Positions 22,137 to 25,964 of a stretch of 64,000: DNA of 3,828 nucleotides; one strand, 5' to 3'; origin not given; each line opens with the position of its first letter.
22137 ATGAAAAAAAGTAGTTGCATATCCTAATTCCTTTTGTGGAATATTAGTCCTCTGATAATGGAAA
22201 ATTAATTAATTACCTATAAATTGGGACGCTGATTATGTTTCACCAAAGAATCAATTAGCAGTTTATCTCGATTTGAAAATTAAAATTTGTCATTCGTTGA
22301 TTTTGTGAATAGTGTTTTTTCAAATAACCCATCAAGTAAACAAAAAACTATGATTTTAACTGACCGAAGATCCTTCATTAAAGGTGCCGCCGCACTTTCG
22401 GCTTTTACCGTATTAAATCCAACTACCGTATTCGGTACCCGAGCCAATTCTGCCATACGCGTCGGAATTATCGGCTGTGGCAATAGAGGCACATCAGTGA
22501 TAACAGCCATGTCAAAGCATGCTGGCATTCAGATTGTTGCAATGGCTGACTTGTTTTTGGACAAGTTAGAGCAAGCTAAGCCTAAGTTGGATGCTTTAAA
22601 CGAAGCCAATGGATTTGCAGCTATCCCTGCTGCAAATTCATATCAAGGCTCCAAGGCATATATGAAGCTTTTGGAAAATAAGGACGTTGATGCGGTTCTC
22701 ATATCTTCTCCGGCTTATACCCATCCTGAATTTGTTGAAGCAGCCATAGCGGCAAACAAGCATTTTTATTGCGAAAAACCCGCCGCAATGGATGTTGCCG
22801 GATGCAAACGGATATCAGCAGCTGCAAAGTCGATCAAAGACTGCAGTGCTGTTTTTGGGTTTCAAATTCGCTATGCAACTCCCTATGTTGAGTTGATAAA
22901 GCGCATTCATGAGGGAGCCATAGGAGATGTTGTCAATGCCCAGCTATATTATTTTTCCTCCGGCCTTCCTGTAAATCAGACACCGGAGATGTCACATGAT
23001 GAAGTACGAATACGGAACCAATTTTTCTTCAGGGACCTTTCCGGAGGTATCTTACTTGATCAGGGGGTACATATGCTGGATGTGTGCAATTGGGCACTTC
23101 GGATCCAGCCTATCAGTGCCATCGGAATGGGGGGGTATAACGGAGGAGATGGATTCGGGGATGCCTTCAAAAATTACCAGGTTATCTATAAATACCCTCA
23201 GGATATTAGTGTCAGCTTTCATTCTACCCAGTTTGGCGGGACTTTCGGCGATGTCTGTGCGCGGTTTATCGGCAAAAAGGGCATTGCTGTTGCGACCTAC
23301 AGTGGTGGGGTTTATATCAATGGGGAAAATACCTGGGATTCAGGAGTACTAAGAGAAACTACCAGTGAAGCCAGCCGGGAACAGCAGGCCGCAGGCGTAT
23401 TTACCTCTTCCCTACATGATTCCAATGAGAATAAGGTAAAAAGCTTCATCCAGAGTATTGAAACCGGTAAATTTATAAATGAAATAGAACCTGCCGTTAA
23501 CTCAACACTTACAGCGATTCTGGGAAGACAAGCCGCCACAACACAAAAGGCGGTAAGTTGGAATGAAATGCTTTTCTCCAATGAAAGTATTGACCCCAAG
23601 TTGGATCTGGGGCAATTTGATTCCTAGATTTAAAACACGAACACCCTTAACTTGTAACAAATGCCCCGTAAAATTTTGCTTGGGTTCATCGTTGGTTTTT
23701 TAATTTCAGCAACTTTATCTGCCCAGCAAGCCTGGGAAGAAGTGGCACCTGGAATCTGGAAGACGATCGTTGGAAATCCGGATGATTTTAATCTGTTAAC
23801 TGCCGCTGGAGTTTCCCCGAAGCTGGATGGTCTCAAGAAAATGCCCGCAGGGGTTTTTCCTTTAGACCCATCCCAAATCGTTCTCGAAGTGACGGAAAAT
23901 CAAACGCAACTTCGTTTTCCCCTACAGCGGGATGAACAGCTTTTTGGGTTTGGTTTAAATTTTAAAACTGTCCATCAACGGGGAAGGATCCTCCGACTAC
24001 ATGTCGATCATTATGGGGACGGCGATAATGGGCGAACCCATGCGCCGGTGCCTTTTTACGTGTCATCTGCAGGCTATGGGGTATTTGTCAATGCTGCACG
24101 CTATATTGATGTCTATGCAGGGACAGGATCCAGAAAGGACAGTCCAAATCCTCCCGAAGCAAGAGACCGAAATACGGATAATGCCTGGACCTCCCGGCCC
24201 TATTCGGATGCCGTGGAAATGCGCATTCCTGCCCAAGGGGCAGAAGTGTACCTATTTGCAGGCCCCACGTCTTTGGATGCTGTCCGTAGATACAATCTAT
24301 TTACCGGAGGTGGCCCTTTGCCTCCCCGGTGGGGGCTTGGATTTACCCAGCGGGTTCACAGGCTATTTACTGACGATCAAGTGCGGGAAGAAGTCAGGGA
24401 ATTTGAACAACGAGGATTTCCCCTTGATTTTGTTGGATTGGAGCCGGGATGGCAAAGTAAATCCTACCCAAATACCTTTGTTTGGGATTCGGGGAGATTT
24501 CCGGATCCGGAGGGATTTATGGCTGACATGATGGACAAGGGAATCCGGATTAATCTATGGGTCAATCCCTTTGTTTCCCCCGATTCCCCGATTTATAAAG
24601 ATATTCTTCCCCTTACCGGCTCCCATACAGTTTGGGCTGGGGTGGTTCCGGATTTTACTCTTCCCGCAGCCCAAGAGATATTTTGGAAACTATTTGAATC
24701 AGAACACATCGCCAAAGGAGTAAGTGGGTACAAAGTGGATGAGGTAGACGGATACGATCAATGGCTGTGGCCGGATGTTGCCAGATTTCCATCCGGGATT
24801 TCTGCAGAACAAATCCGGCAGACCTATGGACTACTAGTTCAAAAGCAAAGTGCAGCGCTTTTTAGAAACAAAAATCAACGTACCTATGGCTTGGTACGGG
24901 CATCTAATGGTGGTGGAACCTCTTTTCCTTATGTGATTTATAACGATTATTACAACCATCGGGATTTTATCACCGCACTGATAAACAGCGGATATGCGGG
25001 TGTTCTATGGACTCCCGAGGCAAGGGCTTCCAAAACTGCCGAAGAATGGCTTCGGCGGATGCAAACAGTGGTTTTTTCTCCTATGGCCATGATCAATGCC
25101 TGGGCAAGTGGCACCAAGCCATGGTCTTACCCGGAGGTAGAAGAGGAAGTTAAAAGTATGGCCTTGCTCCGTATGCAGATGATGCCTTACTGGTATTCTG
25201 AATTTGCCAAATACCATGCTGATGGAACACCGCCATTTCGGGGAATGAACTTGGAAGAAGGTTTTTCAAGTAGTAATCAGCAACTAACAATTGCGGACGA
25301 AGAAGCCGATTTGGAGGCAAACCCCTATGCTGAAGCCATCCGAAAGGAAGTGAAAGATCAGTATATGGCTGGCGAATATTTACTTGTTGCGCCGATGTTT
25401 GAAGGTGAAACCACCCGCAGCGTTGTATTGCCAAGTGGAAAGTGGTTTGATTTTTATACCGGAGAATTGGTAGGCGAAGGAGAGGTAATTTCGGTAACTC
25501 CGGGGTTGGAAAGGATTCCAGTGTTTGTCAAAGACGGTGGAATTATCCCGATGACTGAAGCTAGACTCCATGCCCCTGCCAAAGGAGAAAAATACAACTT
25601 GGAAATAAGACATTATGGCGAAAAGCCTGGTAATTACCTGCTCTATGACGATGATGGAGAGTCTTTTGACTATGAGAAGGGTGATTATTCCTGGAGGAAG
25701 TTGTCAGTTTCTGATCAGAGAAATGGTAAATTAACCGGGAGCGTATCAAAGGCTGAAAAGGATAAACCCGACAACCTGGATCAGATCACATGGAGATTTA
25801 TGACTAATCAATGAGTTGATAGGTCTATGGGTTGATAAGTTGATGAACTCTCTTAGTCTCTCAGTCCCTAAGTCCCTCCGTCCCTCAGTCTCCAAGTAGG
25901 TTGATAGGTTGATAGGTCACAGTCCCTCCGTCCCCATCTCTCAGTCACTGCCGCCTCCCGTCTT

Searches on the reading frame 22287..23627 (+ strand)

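Call 5: search_protein_families(library=pfam, proteins=[window:22287-23627:+], max_evalue=0.01)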
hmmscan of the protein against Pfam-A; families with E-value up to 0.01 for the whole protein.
window:22287-23627:+ (446 aa): 5 families
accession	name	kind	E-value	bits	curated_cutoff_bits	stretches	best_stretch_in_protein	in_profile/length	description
PF01408.29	GFO_IDH_MocA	-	4.9e-18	66.4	24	1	57-184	1-113/120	Oxidoreductase family, NAD-binding Rossmann fold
PF22725.1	GFO_IDH_MocA_C3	-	1.3e-10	41.8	27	1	202-334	3-123/124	GFO/IDH/MocA C-terminal domain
PF02894.22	GFO_IDH_MocA_C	-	0.00011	22.6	22.9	1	205-418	2-211/218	Oxidoreductase family, C-terminal alpha/beta domain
PF03435.24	Sacchrp_dh_NADP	-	0.00015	22.5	25.1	1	59-162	1-97/129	Saccharopine dehydrogenase NADP binding domain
PF10518.14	TAT_signal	-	0.0032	17.8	22.7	1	26-42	3-19/21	TAT (twin-arginine translocation) pathway signal sequence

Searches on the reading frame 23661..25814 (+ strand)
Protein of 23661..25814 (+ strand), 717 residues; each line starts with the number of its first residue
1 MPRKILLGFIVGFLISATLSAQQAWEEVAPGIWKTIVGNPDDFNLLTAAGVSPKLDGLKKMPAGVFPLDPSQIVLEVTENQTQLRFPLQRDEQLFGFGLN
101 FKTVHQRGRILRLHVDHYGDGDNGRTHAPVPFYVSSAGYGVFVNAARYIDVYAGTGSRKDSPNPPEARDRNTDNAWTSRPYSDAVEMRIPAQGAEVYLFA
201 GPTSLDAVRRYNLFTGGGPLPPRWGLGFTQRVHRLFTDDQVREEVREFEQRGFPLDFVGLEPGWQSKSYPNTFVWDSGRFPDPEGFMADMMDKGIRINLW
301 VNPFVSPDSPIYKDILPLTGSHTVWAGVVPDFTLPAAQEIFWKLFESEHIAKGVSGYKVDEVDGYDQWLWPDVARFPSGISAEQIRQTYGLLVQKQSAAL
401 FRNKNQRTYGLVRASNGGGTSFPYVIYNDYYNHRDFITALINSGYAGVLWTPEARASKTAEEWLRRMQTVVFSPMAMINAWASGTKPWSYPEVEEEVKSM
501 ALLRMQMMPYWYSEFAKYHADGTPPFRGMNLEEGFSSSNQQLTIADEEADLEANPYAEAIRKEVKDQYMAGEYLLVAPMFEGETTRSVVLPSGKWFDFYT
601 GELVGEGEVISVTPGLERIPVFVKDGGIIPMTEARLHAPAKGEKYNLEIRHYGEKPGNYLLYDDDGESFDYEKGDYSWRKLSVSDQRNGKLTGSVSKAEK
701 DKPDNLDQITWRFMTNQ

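Call 5: search_protein_families(library=pfam, proteins=[window:23661-25814:+], max_evalue=0.01)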
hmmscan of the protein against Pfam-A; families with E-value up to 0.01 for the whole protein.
window:23661-25814:+ (717 aa): 4 families
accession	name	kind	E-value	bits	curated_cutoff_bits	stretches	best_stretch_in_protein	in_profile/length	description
PF01055.32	Glyco_hydro_31_2nd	-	5.5e-44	151.3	23.5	1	219-513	2-327/328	Glycosyl hydrolases family 31 TIM-barrel domain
PF21365.3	Glyco_hydro_31_3rd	-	2.6e-17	63.5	24.4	1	563-629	20-87/87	Glycosyl hydrolase family 31 C-terminal domain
PF17137.9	DUF5110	-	1.7e-12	47.7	27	1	646-704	1-57/71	Domain of unknown function (DUF5110)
PF13802.12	Gal_mutarotas_2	-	1.8e-07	32.1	27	1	80-147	106-179/184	Glycosyl hydrolase 31 N-terminal galactose mutarotase-like domain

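Call 6: search_protein_families(library=ncbifam, proteins=[window:23661-25814:+], max_evalue=0.01)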
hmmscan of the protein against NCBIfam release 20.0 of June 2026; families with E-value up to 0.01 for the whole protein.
window:23661-25814:+ (717 aa): 3 families
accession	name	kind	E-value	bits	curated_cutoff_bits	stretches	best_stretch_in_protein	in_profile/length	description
NF007940.0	PRK10658.1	equivalog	2e-43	148.9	606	2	184-636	226-675/771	alpha-xylosidase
NF040948.1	alpha_gluc_MalA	equivalog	4.9e-35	120.9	800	2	183-308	133-256/627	alpha-glucosidase MalA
NF007746.0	PRK10426.1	equivalog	1.5e-21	76.5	553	2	561-629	601-670/683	alpha-glucosidase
